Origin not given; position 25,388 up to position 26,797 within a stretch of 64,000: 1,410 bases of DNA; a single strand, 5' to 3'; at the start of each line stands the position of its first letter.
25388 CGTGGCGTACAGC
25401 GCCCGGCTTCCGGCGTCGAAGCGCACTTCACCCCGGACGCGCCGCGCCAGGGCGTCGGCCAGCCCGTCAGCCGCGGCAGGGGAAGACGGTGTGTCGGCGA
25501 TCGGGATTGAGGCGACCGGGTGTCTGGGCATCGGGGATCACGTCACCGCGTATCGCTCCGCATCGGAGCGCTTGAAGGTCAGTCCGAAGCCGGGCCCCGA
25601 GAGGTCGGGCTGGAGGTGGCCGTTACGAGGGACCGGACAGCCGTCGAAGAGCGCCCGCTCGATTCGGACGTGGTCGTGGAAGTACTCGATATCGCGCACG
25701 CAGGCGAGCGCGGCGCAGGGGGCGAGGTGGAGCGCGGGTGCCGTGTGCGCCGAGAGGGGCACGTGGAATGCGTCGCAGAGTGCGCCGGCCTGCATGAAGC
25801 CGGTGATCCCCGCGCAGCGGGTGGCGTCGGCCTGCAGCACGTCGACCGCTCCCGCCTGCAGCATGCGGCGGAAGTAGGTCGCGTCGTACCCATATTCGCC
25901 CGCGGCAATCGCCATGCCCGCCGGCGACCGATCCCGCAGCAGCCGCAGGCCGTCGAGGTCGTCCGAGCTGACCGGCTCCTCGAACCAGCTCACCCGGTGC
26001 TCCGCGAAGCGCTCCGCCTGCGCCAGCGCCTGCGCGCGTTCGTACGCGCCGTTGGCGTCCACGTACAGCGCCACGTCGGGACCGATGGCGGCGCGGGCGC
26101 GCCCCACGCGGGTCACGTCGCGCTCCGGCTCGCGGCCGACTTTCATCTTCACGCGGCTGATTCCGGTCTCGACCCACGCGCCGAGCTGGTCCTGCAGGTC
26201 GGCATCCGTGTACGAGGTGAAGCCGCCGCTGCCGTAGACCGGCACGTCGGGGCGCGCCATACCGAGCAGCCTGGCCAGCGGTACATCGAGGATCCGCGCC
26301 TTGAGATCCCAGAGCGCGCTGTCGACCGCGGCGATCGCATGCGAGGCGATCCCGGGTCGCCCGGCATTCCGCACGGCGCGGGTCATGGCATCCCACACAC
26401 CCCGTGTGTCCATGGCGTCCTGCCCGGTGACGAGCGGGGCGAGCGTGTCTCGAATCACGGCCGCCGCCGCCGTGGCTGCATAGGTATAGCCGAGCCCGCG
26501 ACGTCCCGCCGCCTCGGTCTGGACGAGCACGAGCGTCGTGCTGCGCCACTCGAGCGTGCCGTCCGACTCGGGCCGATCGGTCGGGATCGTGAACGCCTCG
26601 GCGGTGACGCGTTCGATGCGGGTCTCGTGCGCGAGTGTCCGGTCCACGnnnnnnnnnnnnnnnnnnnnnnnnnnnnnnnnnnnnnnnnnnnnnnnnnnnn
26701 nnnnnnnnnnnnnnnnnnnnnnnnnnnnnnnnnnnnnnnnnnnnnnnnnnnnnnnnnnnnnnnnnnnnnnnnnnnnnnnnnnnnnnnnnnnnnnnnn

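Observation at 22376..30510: Sigma-54/GAF-activator-controlled three-gene operon: PoxB-like ThDP enzyme + enolase-superfamily enzyme + YdiJ-type FAD/Fe-S dehydrogenase (mandelate-pathway-like logic)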

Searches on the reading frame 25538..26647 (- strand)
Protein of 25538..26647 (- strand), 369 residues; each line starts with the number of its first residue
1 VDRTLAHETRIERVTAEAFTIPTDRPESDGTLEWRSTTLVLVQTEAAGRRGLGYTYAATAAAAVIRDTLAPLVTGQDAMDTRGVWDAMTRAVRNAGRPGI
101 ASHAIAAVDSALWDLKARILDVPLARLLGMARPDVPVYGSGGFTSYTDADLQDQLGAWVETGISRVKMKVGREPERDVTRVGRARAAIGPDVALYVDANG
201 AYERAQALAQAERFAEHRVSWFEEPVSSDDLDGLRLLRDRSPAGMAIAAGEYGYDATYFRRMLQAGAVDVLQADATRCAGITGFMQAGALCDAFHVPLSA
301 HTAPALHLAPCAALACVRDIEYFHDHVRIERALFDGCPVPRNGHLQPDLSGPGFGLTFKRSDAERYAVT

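Call 7: search_protein_families(library=pfam, proteins=[window:25538-26647:-])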
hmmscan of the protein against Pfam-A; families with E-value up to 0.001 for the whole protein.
window:25538-26647:- (369 aa): 2 families
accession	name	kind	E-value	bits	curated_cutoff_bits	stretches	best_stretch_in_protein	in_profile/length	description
PF13378.12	MR_MLE_C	-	2.7e-57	194.4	29.4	1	151-360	2-217/219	Enolase C-terminal domain-like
PF02746.21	MR_MLE_N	-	1.7e-17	64.1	22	1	36-129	25-117/117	Mandelate racemase / muconate lactonizing enzyme, N-terminal domain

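Call 8: search_protein_families(library=ncbifam, proteins=[window:25538-26647:-])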
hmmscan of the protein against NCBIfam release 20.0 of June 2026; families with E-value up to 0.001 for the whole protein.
window:25538-26647:- (369 aa): 18 families
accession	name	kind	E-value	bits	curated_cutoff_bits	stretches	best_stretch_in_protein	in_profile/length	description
NF047820.1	TalGalacDh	equivalog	3.3e-56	190.8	500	1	10-358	3-356/371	L-talarate/galactarate dehydratase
NF040866.1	AraD_Arch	equivalog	7.7e-37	127.1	650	1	58-367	56-370/372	arabinonate dehydratase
NF011968.0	PRK15440.1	equivalog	3.9e-35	121.5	393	1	38-360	59-385/395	L-rhamnonate dehydratase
NF010624.0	PRK14017.1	equivalog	3.7e-33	115.2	311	1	57-316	38-301/382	galactonate dehydratase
NF043051.1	ManoateDhtManD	equivalog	9.7e-27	93.8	550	2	59-171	41-151/403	D-mannonate dehydratase ManD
NF040790.2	glucon_galact_dh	equivalog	1.9e-26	92.8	750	1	29-303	16-301/390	bifunctional D-gluconate/D-galactonate dehydratase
TIGR02534.1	mucon_cyclo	subfamily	1.2e-24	87.1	334.95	1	60-300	61-294/368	muconate/chloromuconate family cycloisomerase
NF011654.0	PRK15072.1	subfamily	4.1e-23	81.9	430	2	59-171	41-151/404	D-galactonate dehydratase family protein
TIGR01928.1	menC_lowGC_arch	equivalog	1.1e-16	60.8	200.65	1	101-292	88-272/325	o-succinylbenzoate synthase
NF043002.1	HProlDhtase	equivalog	7.1e-14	51.4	500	1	51-299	52-290/366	cis-3-hydroxy-L-proline dehydratase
NF041118.1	A_G_epim_Thtga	equivalog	1.3e-13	50.8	500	1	68-273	68-263/341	L-Ala-D/L-Glu epimerase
NF042940.1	racemase_DgcA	equivalog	3.7e-12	46.1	400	1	102-239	82-213/323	N-acetyl-D-Glu racemase DgcA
NF002782.0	PRK02901.1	equivalog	1.8e-10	40.3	288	1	162-281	102-222/328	o-succinylbenzoate synthase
NF011708.0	PRK15129.1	equivalog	4.5e-07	29.2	343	1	101-232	84-211/321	L-Ala-D/L-Glu epimerase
TIGR03247.1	glucar-dehydr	equivalog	9e-07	27.9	828.7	0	39-139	35-145/441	glucarate dehydratase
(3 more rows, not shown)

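Call 13: search_solved_structures(query=window:25538-26647:-, show_alignments=1)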
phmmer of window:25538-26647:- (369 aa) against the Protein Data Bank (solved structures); distinct sequences matched with E-value up to 0.001: 168 (the best 60 are shown).
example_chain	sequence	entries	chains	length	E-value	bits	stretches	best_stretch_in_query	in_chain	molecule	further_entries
3cyj_A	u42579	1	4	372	4.7e-122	410.7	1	9-368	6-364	Mandelate racemase/muconate lactonizing enzyme-like protein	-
3ozm_A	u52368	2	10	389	2.9e-43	151.5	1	13-356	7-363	Putative mandelate racemase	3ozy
3h12_A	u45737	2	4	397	3.1e-43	151.4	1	13-356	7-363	mandelate racemase | Putative mandelate racemase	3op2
3bjs_A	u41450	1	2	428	4.2e-42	147.7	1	18-367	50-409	Mandelate racemase/muconate lactonizing enzyme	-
5olc_A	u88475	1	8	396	1.7e-39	139.1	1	34-320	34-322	Galactonate dehydratase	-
2og9_A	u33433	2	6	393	2.9e-39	138.3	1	40-358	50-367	Mandelate racemase/muconate lactonizing enzyme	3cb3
2ovl_A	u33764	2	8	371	4.3e-39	137.8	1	10-360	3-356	Putative racemase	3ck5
5xd7_A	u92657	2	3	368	1.1e-38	136.5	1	42-313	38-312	3,6-anhydro-alpha-L-galactonate cycloisomerase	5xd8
5xd9_A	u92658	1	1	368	1e-37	133.3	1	42-313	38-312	3,6-anhydro-alpha-L-galactonate cycloisomerase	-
4h83_A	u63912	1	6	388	2.4e-35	125.5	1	31-344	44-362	Mandelate racemase/muconate lactonizing enzyme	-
3no1_A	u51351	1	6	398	2.6e-35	125.3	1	31-344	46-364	Mandelate racemase/muconate lactonizing enzyme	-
3msy_A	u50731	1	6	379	3.1e-35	125.1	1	33-344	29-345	Mandelate racemase/muconate lactonizing enzyme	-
3tj4_A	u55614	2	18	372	1.4e-34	123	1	61-304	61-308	Mandelate racemase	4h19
3ssz_A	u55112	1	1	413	2.6e-34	122.1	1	42-361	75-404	Mandelate racemase/muconate lactonizing enzyme, N-terminal domain protein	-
2pp0_A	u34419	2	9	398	3.1e-33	118.5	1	10-345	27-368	L-talarate/Galactarate Dehydratase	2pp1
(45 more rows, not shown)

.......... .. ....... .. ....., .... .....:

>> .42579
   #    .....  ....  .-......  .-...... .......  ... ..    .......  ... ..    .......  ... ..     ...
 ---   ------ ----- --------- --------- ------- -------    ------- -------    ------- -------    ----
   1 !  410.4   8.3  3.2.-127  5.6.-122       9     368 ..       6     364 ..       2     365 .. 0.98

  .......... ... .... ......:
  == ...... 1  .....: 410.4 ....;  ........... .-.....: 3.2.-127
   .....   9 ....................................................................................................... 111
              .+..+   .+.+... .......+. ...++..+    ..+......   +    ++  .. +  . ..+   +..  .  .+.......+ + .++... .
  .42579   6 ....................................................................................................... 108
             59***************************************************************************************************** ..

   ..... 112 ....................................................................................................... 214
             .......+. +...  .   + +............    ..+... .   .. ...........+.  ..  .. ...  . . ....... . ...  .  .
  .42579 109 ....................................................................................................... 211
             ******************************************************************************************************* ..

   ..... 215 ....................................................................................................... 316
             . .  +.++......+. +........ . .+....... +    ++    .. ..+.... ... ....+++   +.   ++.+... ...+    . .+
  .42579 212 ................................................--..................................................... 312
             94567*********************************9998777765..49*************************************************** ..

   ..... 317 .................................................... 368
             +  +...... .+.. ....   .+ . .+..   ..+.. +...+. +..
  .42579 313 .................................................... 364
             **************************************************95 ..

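Call 14: find_related_loci(query=window:25538-26647:-, collection=genome_contigs, flank=8000)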
Query window:25538-26647:- (369 aa) in genome_contigs; peptide patterns used: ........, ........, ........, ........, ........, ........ (x = any residue, [..] = any of these).
53 stretches matched a pattern; 12 encode a relative of the query (tblastn E <= 1e-3); 12 distinct loci.
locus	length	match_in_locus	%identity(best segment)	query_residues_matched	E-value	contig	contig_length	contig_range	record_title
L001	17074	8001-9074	63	11-368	1e-148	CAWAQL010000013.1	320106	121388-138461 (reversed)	MAG: uncultured beta proteobacterium isolate MFD02581.bin.2.58 genome assembly, contig: contig_12607, whole genome shotg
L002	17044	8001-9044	67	19-366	1e-146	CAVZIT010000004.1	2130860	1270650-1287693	MAG: uncultured Gammaproteobacteria bacterium isolate MFD02416.bin.1.84 genome assembly, contig: contig_13278, whole gen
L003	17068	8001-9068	64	11-366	3e-141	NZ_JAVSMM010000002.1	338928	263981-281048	MAG: Aromatoleum sp. isolate NRBC_bin_1 Aromatoleum_NRBC_Contig_02, whole genome shotgun sequence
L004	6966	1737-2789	64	11-359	5e-139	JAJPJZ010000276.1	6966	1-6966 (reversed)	MAG: Terriglobia bacterium isolate Centralia_MAG_580 k107_12116621, whole genome shotgun sequence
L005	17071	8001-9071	63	11-367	2e-138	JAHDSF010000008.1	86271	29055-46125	MAG: Rhodospirillales bacterium isolate SV3-B17.1 k141_24714, whole genome shotgun sequence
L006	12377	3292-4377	61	8-369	3e-137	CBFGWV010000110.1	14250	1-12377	MAG TPA_asm: uncultured Candidatus Competibacteraceae bacterium isolate SRR17295757_concoct_136 genome assembly, contig:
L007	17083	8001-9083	61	9-368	2e-124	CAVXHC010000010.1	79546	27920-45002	MAG: uncultured Solirubrobacteraceae bacterium isolate MFD04463.bin.1.204 genome assembly, contig: contig_45088, whole g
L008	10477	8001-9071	57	10-366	2e-124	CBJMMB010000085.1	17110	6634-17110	MAG TPA_asm: uncultured Dyella sp. isolate SRR27822705_binner12_Refined_34 genome assembly, contig: ERZ27338833.1340, wh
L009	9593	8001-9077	56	10-368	2e-122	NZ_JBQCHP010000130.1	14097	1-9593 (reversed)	MAG: Dyella sp. isolate bin724 k141_769502, whole genome shotgun sequence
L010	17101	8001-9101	51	2-366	2e-109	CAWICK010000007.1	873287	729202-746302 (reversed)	MAG: uncultured Actinomycetota bacterium isolate MFD00731.bin.2.142 genome assembly, contig: contig_46557, whole genome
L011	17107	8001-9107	60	1-368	7e-136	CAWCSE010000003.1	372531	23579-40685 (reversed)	MAG: uncultured Solirubrobacterales bacterium isolate MFD05442.bin.2.122 genome assembly, contig: contig_22978, whole ge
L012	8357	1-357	70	243-361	4e-50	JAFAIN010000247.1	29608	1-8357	MAG: Acidobacteriota bacterium isolate CP_BE_BS_48 BE_BS_k147_13765328, whole genome shotgun sequence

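Call 19: find_homologous_proteins(query=window:25538-26647:-, max_evalue=1e-60)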
Query window:25538-26647:- (369 aa): 8000 proteins with E <= 1e-60 among 8000 candidates; the best 120 are listed.
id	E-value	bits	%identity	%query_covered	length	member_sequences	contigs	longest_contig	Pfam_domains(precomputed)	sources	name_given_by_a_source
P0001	5.5e-243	823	100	100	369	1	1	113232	PF13378.13,PF02746.22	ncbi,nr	ncbi:MAG TPA: enolase C-terminal domain-like protein [Vicinamibacterales bacterium]|nr:enolase C-ter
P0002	2.9e-174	597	77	97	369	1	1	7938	PF13378.13,PF02746.22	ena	-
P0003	3.5e-171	587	72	99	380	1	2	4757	PF13378.13,PF02746.22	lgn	-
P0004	2.5e-169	581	74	97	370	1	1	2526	PF13378.13,PF02746.22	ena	-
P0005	2.3e-164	565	70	97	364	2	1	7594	PF13378.13,PF02746.22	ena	-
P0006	6.8e-164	563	72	97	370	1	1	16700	PF13378.13,PF02746.22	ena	-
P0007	5.7e-163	560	69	100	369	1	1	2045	PF13378.13,PF02746.22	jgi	jgi:L-alanine-DL-glutamate epimerase-like enolase superfamily enzyme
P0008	9.2e-163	559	69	98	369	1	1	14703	PF13378.13,PF02746.22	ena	-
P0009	1.6e-161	555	70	96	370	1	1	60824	PF13378.13,PF02746.22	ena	-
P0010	4.2e-160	551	69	97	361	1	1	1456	PF13378.13,PF02746.22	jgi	jgi:L-alanine-DL-glutamate epimerase-like enolase superfamily enzyme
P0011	1.7e-158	545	69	97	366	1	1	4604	PF13378.13,PF02746.22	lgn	-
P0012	1.8e-158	545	68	98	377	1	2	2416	PF13378.13,PF02746.22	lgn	-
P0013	3.5e-158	544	70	97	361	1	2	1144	PF13378.13,PF02746.22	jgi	jgi:L-alanine-DL-glutamate epimerase-like enolase superfamily enzyme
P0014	5.1e-158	544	67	100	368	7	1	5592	PF13378.13,PF02746.22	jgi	jgi:L-alanine-DL-glutamate epimerase-like enolase superfamily enzyme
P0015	8.8e-158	543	70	97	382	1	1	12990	PF13378.13,PF02746.22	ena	-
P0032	2.4e-156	538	68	97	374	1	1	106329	PF13378.13,PF02746.22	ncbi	-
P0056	3.0e-155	535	67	99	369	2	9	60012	PF13378.13,PF02746.22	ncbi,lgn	ncbi:MAG TPA: enolase C-terminal domain-like protein [Ktedonobacterales bacterium]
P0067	7.0e-155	534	69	98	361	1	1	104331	PF13378.13,PF02746.22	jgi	jgi:L-alanine-DL-glutamate epimerase-like enolase superfamily enzyme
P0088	3.1e-154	531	68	97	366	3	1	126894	PF13378.13,PF02746.22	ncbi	ncbi:MAG: enolase C-terminal domain-like protein [Steroidobacteraceae bacterium]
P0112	8.5e-154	530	67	97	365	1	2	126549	PF13378.13,PF02746.22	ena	-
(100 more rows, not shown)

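Call 20: find_encoding_contigs(protein=P0001, flank=10000, max_places=2)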
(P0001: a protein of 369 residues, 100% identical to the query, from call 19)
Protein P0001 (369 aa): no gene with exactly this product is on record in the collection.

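Call 21: find_encoding_contigs(protein=P0032, flank=10000, max_places=2)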
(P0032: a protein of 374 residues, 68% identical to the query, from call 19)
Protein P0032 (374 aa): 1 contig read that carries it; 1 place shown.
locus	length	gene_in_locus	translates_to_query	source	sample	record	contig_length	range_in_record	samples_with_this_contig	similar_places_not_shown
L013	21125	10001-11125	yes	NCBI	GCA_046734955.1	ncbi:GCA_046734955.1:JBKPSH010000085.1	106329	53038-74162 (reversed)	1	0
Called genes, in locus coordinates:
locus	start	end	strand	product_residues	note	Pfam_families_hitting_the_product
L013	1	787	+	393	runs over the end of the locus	PF02737:3HCDH_N, PF00725:3HCDH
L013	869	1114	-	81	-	-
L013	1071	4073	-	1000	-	PF00486:Trans_reg_C, PF13191:AAA_16, PF13424:TPR_12 (faint)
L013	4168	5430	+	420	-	PF01569:PAP2 (weak), PF22778:VCPO_2nd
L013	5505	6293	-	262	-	PF00578:AhpC-TSA, PF08534:Redoxin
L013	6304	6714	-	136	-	-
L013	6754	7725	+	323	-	PF00106:adh_short, PF08659:KR, PF13561:adh_short_C2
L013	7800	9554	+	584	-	PF02776:TPP_enzyme_N, PF00205:TPP_enzyme_M, PF02775:TPP_enzyme_C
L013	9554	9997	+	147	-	PF03479:PCC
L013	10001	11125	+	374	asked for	PF02746:MR_MLE_N, PF13378:MR_MLE_C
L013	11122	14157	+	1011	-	PF01565:FAD_binding_4, PF02913:FAD-oxidase_C, PF13183:Fer4_8 (weak), PF13534:Fer4_17 (weak), PF02754:CCG (faint)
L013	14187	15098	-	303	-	PF04015:DUF362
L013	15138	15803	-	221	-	PF01738:DLH, PF12146:Hydrolase_4 (faint), PF20408:Abhydrolase_11 (weak)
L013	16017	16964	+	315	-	PF00116:COX2, PF00034:Cytochrom_C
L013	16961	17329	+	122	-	PF00034:Cytochrom_C (weak)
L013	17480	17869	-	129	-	-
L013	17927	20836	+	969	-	PF04879:Molybdop_Fe4S4, PF12838:Fer4_7 (faint), PF00384:Molybdopterin, PF01568:Molydop_binding, PF13247:Fer4_11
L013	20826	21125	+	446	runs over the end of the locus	PF03916:NrfD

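Call 22: find_encoding_contigs(protein=P0067, flank=10000, max_places=2)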
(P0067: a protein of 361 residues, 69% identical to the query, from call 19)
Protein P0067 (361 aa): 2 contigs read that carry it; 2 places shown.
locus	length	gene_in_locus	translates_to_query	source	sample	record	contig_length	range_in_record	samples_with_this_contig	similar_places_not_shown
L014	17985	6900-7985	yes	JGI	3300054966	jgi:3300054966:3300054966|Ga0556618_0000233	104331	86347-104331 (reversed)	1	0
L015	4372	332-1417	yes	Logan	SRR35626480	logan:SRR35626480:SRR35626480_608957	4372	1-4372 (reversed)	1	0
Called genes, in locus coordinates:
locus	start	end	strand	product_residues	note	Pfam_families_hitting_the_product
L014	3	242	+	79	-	?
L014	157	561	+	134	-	PF09722:Xre_MbcA_ParS_C (faint)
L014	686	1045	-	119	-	-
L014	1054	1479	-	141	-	-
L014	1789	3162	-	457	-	PF13481:AAA_25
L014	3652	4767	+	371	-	PF00106:adh_short, PF08659:KR, PF13561:adh_short_C2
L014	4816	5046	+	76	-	-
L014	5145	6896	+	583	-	PF02776:TPP_enzyme_N, PF00205:TPP_enzyme_M, PF02775:TPP_enzyme_C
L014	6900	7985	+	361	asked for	PF02746:MR_MLE_N, PF13378:MR_MLE_C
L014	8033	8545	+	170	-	PF07884:VKOR (weak)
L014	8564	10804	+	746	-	PF09137:Glucodextran_N, PF00723:Glyco_hydro_15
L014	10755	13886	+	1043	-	-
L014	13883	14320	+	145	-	PF03479:PCC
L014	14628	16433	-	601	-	PF00664:ABC_membrane, PF00005:ABC_tran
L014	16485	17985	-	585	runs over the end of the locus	PF00664:ABC_membrane, PF00005:ABC_tran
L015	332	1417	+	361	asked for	PF02746:MR_MLE_N, PF13378:MR_MLE_C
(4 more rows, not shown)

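Call 23: find_encoding_contigs(protein=P0088, flank=10000, max_places=1)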
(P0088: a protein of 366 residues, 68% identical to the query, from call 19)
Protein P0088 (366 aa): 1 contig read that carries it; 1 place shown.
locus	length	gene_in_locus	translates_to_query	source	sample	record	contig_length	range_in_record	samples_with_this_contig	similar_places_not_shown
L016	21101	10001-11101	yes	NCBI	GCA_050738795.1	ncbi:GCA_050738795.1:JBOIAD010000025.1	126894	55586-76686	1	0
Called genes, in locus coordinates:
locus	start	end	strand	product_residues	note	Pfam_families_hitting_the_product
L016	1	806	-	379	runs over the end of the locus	-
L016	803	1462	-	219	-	PF00034:Cytochrom_C (weak), PF13442:Cytochrome_CBB3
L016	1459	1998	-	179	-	PF11821:ActD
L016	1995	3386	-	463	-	PF03916:NrfD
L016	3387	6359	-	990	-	PF12838:Fer4_7 (weak), PF13183:Fer4_8 (faint), PF13237:Fer4_10 (faint), PF13247:Fer4_11 (faint)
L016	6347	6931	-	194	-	PF02085:Cytochrom_CIII (faint), PF22113:Mtrc-MtrF_II-IV_dom (faint), PF14522:Cytochrome_C7 (weak), PF14537:Cytochrom_c3_2 (weak)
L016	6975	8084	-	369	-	PF01263:Aldose_epim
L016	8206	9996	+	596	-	PF02776:TPP_enzyme_N, PF01855:POR_N, PF00205:TPP_enzyme_M, PF02775:TPP_enzyme_C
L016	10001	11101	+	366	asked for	PF02746:MR_MLE_N, PF13378:MR_MLE_C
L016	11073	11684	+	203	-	PF09990:DUF2231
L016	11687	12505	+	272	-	-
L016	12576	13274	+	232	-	PF13618:Gluconate_2-dh3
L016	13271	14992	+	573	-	PF00732:GMC_oxred_N, PF05199:GMC_oxred_C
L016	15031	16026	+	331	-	PF00106:adh_short, PF08659:KR, PF13561:adh_short_C2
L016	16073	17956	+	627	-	PF19291:TREH_N, PF00723:Glyco_hydro_15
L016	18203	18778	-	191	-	PF12802:MarR_2 (faint)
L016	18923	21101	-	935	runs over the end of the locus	PF00672:HAMP (weak), PF00990:GGDEF, PF00563:EAL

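Call 24: find_encoding_contigs(protein=P0112, flank=10000, max_places=1)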
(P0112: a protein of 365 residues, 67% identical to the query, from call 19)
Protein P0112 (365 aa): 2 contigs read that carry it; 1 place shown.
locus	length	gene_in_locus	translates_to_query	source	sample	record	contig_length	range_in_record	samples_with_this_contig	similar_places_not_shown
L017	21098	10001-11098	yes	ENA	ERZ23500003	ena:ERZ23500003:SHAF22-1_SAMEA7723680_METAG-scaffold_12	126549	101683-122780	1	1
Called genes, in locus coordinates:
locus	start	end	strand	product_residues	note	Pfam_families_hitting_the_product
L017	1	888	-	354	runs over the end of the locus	PF13439:Glyco_transf_4, PF13579:Glyco_trans_4_4, PF00534:Glycos_transf_1, PF13692:Glyco_trans_1_4, PF13524:Glyco_trans_1_2 (faint)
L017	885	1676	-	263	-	PF02585:PIG-L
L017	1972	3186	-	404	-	PF01676:Metalloenzyme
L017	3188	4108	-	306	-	-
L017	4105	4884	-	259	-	PF00483:NTP_transferase (weak)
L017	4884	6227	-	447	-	PF13692:Glyco_trans_1_4 (faint), PF13524:Glyco_trans_1_2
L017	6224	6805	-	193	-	PF00300:His_Phos_1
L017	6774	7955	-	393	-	PF01658:Inos-1-P_synth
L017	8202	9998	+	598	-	PF02776:TPP_enzyme_N, PF01855:POR_N (weak), PF00205:TPP_enzyme_M, PF02775:TPP_enzyme_C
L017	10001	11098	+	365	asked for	PF02746:MR_MLE_N, PF13378:MR_MLE_C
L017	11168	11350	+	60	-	-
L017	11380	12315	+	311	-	-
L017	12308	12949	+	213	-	PF13618:Gluconate_2-dh3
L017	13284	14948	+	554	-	PF00732:GMC_oxred_N, PF05199:GMC_oxred_C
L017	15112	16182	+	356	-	PF00106:adh_short, PF08659:KR, PF13561:adh_short_C2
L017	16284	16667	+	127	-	PF07100:ASRT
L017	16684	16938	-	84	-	-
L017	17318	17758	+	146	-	-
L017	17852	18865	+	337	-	PF00106:adh_short, PF08659:KR, PF13561:adh_short_C2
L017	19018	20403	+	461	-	PF00072:Response_reg, PF00158:Sigma54_activat, PF13191:AAA_16 (weak), PF14532:Sigma54_activ_2, PF00004:AAA (weak), PF07728:AAA_5, PF25601:AAA_lid_14, PF02954:HTH_8, +1 more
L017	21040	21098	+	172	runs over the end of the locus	-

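Call 25: find_encoding_contigs(protein=P0056, flank=10000, max_places=1)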
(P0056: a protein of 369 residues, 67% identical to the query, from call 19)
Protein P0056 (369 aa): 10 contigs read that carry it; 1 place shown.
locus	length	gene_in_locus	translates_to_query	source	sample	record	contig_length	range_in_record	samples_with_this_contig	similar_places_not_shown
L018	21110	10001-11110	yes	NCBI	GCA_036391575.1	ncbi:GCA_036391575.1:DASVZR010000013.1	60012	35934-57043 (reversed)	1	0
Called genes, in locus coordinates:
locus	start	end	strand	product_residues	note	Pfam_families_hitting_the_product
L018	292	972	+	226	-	-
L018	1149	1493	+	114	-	PF05402:PqqD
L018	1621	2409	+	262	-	-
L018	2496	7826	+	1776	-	PF13513:HEAT_EZ (faint), PF00004:AAA (weak), PF13401:AAA_22 (faint), PF26715:HEAT_GCN1_2 (faint), PF13646:HEAT_2, PF13646:HEAT_2, PF20168:PDS5 (weak), PF13646:HEAT_2, +6 more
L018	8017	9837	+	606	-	PF02776:TPP_enzyme_N, PF01855:POR_N (weak), PF00205:TPP_enzyme_M, PF02775:TPP_enzyme_C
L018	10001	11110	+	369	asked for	PF02746:MR_MLE_N, PF13378:MR_MLE_C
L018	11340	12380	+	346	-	-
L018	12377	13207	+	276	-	PF13618:Gluconate_2-dh3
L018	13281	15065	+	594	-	PF00732:GMC_oxred_N, PF05199:GMC_oxred_C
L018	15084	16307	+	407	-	PF01321:Creatinase_N (weak), PF00557:Peptidase_M24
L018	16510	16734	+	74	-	PF06150:ChaB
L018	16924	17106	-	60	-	-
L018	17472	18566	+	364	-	PF00346:Complex1_49kDa (faint)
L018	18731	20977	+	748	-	PF00361:Proton_antipo_M (faint)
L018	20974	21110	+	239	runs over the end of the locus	PF01058:Oxidored_q6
